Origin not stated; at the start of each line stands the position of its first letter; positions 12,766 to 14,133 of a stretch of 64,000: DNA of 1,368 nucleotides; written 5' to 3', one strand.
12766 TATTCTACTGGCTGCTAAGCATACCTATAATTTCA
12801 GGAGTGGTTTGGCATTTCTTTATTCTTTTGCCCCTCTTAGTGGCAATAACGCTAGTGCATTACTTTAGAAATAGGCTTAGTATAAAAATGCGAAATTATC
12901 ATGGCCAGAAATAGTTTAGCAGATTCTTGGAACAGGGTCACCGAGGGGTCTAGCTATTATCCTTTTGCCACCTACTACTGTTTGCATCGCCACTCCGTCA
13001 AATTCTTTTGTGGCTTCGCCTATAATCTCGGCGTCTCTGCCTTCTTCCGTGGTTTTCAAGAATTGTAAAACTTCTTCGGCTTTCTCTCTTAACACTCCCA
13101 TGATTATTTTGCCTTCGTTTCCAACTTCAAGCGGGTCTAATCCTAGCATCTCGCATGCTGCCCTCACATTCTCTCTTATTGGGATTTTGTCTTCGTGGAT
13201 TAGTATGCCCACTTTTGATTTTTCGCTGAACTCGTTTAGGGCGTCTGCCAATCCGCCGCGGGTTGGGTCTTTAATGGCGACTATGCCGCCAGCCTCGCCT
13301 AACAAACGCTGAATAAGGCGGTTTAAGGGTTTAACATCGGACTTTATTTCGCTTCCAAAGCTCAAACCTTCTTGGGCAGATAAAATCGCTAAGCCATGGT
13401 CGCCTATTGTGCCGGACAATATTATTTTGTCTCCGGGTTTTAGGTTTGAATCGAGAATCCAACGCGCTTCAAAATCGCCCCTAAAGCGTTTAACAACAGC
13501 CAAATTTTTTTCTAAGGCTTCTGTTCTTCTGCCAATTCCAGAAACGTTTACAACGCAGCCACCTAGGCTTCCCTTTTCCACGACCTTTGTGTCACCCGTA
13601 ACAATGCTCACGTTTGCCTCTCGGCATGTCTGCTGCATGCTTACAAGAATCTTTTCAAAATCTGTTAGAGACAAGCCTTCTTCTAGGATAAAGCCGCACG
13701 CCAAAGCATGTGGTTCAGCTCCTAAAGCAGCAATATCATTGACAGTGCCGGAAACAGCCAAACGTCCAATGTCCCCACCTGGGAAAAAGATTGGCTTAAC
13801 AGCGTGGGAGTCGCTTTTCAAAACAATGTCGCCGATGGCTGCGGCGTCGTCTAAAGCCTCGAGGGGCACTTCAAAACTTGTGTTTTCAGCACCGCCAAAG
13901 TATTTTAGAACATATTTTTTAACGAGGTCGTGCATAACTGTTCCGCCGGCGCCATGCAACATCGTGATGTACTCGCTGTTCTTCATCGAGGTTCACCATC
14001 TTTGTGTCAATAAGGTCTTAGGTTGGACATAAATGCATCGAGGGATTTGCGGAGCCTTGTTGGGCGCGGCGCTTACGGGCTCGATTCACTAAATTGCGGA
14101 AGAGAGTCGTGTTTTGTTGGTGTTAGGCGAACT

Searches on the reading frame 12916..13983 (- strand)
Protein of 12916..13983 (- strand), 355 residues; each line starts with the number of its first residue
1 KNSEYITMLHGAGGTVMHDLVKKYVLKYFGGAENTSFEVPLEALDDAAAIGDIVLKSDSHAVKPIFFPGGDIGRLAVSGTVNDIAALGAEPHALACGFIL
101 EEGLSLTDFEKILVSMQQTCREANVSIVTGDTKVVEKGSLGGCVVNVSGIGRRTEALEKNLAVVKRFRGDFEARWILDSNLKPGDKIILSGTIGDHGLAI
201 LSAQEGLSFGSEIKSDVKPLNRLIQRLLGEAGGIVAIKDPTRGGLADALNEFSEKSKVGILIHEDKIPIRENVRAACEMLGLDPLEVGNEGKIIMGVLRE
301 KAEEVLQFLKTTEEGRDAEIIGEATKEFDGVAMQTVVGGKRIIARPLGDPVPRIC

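Call 12: search_protein_families(library=pfam, proteins=[window:12916-13983:-], max_evalue=0.001)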
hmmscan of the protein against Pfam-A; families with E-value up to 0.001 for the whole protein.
window:12916-13983:- (355 aa): 2 families
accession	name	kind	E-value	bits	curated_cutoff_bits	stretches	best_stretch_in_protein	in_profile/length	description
PF02769.27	AIRS_C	-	2.4e-28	99.7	23.1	1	182-329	1-150/156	AIR synthase related protein, C-terminal domain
PF00586.29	AIRS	-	2.4e-21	76.7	24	1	45-152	2-111/112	AIR synthase related protein, N-terminal domain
